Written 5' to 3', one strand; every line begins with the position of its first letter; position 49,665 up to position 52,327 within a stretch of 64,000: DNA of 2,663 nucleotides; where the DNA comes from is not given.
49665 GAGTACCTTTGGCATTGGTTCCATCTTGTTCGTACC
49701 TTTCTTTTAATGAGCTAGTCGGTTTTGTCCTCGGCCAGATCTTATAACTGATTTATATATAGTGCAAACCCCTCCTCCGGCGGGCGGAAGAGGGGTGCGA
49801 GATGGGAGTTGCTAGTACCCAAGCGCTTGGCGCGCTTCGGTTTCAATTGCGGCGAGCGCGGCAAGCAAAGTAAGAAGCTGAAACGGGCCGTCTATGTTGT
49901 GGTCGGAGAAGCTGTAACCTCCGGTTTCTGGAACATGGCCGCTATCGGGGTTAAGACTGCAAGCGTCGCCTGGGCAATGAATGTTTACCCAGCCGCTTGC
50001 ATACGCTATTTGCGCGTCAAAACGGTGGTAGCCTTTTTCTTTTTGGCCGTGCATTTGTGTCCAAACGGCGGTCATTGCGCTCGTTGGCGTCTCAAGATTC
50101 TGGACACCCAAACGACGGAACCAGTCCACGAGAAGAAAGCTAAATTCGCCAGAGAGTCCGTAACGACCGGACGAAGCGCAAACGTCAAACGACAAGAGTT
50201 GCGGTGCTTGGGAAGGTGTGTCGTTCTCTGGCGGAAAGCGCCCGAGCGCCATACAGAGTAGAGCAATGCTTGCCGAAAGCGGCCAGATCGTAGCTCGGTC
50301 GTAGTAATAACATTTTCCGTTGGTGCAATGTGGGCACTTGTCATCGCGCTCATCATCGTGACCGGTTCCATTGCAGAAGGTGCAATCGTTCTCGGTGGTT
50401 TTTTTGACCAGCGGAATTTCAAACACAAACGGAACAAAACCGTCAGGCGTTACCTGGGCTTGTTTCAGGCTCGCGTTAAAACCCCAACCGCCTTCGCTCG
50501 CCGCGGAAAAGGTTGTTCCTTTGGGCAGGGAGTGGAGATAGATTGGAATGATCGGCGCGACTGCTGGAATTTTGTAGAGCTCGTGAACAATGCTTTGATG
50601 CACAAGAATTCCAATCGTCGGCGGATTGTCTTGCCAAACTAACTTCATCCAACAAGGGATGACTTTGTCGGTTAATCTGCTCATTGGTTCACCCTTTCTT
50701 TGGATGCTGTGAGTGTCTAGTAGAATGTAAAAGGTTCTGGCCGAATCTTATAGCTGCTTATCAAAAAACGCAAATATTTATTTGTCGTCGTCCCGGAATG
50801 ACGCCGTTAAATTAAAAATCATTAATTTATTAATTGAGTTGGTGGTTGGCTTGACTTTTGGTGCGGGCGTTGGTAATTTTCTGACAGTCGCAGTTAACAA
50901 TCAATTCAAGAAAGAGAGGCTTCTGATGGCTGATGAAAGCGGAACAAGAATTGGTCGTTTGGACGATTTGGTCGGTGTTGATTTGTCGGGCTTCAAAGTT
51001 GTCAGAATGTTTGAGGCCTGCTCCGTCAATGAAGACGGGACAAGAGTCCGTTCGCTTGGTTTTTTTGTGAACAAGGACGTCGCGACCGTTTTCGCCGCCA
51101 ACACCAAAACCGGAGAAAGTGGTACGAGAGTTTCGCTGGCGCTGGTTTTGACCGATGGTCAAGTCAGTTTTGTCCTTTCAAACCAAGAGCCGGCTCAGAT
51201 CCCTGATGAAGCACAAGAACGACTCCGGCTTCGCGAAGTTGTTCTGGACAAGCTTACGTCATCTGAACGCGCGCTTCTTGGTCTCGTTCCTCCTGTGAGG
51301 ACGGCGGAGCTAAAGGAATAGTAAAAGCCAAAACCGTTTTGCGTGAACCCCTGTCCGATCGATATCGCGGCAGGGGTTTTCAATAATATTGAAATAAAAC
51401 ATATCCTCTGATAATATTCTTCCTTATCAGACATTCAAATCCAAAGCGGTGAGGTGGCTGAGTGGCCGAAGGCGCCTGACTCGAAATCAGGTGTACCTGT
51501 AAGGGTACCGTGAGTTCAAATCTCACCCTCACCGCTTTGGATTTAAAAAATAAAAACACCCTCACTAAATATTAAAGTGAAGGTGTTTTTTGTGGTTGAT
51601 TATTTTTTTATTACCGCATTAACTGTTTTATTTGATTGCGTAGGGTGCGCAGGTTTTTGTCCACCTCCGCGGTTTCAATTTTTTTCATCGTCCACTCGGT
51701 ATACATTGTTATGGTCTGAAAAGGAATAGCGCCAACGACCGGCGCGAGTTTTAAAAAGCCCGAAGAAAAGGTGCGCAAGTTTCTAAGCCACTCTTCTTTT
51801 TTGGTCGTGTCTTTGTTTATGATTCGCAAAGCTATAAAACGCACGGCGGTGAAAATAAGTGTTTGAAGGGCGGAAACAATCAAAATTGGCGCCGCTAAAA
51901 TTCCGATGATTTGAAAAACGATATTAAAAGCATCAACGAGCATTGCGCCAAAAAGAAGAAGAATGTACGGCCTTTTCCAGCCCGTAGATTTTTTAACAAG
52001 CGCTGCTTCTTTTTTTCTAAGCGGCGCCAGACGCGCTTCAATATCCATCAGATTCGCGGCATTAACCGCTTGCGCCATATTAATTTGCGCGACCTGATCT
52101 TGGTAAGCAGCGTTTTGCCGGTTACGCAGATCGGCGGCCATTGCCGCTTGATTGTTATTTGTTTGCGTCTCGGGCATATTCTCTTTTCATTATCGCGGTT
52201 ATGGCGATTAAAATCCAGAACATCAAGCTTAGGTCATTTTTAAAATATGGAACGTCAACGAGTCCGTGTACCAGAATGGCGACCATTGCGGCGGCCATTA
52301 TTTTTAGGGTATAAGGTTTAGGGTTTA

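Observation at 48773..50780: Tandemly duplicated ~1-kb unit (leader + gene + identical terminator) encoding diverged paralogs with a DnaJ-type CxxCxGxG zinc-finger motif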

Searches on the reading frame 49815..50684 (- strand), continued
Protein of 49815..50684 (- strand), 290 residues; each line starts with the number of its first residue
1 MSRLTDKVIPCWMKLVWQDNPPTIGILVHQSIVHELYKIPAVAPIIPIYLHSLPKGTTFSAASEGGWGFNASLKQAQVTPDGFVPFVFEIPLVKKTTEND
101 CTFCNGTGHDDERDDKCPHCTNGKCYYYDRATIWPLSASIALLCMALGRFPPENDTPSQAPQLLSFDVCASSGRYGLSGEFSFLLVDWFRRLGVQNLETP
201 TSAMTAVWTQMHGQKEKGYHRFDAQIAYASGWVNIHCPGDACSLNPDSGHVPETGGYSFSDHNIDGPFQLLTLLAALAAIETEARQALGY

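Call 47: search_protein_families(library=pfam, alignment_id=A4, max_evalue=0.00001)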
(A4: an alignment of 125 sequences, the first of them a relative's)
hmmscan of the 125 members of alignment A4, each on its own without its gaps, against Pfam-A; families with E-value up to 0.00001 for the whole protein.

A. member 1, L002:7075-7761:+ (229 aa): 1 family
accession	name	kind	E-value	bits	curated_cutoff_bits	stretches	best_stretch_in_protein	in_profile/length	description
PF01027.25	Bax1-I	-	3.8e-56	190.6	34.1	1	14-223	1-206/207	Inhibitor of apoptosis-promoting Bax1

B. families by the number of members that match (of 125 scanned): 126 families (the first 25 are shown)
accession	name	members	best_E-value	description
PF12705.13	PDDEXK_1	4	7.5e-14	PD-(D/E)XK nuclease superfamily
PF02934.20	GatB_N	2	1e-114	GatB/GatE catalytic domain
PF00186.24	DHFR_1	2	4.2e-64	Dihydrofolate reductase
PF00155.27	Aminotran_1_2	2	2e-50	Aminotransferase class I and II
PF00587.30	tRNA-synt_2b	2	1.9e-44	tRNA synthetase class II core domain (G, H, P, S and T)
PF02637.23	GatB_Yqey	2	7.5e-42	GatB domain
PF00380.25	Ribosomal_S9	2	3.2e-40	Ribosomal protein S9/S16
PF02223.23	Thymidylate_kin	2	1.9e-37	Thymidylate kinase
PF00534.26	Glycos_transf_1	2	4.1e-36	Glycosyl transferases group 1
PF13692.12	Glyco_trans_1_4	2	2.9e-32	Glycosyl transferases group 1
PF03129.25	HGTP_anticodon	2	5.9e-26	Anticodon binding domain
PF00303.24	Thymidylat_synt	2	3.6e-19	Thymidylate synthase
PF14251.12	PterinBD-DUF4346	2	6.9e-16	PterinBD-DUF4346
PF00293.34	NUDIX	2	3.4e-15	NUDIX domain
PF01797.21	Y1_Tnp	2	2.3e-10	Transposase IS200 like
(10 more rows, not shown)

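Call 53: list_cluster_members(proteins=[P0001, P0005, P0006, P0008])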
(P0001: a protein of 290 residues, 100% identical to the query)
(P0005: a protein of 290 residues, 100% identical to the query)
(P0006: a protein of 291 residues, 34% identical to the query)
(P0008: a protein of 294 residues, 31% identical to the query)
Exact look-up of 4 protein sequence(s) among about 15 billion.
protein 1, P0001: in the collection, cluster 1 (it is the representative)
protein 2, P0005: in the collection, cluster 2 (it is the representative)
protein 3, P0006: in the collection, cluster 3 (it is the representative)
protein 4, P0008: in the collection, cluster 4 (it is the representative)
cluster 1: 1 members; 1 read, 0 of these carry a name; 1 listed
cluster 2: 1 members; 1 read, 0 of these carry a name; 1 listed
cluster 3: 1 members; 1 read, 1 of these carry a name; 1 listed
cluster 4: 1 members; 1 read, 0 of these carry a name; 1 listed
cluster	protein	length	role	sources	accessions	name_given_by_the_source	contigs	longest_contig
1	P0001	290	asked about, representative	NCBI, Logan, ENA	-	-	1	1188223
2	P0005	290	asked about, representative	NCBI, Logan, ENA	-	-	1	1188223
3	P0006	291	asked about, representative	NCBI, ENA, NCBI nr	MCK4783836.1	MAG: hypothetical protein KAV87_08815 [Desulfobacteraceae bacterium] | hypothetical protein [Desulfobacteraceae bacterium]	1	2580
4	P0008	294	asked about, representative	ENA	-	-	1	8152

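Call 58: find_encoding_contigs(protein=P0021, flank=8000, max_places=3)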
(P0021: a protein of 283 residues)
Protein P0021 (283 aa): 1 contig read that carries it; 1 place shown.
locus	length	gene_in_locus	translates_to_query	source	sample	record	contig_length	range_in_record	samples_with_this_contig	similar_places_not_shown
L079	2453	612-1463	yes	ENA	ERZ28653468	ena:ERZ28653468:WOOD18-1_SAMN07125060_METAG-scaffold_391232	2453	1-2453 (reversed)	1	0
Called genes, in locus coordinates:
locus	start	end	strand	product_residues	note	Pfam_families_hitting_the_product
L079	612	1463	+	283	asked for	-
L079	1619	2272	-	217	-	-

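Call 91: find_encoding_contigs(protein=P0004, flank=5000, max_places=3)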
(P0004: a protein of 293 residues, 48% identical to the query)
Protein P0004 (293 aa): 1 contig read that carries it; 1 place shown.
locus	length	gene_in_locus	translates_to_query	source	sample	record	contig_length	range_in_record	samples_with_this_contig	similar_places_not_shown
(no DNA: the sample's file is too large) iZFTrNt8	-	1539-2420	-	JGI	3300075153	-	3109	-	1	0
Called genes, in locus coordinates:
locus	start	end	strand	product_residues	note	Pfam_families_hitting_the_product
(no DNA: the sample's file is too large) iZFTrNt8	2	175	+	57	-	?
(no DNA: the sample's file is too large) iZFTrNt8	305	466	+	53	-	-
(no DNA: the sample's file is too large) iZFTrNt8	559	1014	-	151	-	-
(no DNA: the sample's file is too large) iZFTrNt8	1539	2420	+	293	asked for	-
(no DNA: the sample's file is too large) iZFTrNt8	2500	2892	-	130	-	PF18936:DUF5684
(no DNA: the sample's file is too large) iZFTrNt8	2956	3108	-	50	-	?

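Call 93: find_encoding_contigs(protein=P0020, flank=6000, max_places=3)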
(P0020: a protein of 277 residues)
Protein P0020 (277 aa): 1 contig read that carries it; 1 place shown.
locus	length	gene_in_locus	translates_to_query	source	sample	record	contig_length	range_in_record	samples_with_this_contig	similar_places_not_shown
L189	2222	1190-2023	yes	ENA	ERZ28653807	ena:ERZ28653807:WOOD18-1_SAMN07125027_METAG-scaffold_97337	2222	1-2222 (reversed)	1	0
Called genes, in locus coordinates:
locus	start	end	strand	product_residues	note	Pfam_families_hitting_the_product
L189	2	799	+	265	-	?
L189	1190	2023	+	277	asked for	-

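Call 94: find_encoding_contigs(protein=P0017, flank=6000, max_places=3)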
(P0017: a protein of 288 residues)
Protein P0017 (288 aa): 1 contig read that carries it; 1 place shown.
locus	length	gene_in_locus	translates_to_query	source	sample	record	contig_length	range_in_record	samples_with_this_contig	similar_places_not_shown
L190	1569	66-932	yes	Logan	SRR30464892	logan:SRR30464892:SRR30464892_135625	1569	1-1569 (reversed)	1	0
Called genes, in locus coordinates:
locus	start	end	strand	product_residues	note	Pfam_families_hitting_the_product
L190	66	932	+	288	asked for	-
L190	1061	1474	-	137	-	PF01467:CTP_transf_like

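Call 98: search_protein_families(library=padloc, proteins=[P0001, P0020, P0021, L001:4920-5792:+], max_evalue=0.1)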
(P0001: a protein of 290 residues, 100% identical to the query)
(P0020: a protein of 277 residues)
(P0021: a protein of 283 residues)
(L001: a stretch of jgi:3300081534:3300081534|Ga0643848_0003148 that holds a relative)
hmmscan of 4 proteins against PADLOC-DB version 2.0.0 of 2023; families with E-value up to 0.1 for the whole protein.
P0001 (290 aa): 0 families

P0020 (277 aa): 0 families

P0021 (283 aa): 0 families

L001:4920-5792:+ (291 aa): 0 families

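Call 104: search_protein_families(library=pfam, proteins=[P0001, P0020], max_evalue=10)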
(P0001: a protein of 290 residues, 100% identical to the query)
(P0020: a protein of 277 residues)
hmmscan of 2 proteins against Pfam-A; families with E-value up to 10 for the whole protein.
P0001 (290 aa): 1 family
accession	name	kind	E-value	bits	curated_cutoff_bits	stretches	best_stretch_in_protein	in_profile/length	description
PF15777.11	Anti-TRAP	-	0.47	10.9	32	1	98-121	10-37/59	Tryptophan RNA-binding attenuator protein inhibitory protein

P0020 (277 aa): 0 families

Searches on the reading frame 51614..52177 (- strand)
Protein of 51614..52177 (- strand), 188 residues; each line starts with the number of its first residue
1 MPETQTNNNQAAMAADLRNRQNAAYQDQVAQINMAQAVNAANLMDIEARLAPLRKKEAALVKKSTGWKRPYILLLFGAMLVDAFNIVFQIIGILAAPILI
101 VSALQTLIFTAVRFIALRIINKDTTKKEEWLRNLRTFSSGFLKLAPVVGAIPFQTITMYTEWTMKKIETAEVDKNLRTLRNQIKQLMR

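Call 4: search_protein_families(library=pfam, proteins=[window:51614-52177:-], max_evalue=1)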
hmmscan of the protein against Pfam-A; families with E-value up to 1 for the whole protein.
window:51614-52177:- (188 aa): 3 families
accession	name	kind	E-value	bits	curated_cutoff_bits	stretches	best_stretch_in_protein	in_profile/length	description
PF07898.18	DUF1676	-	0.013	16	24.3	1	5-107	59-161/170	Protein of unknown function (DUF1676)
PF19456.4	MobI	-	0.014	16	26.6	1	7-62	55-110/116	MobI protein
PF04246.17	RseC_MucC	-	0.22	11.9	24.4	1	70-129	74-123/130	Positive regulator of sigma(E), RseC/MucC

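Call 98: search_protein_families(library=padloc, proteins=[window:51614-52177:-], max_evalue=0.1)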
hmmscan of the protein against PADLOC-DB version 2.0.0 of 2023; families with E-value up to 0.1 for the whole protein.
window:51614-52177:- (188 aa): 0 families
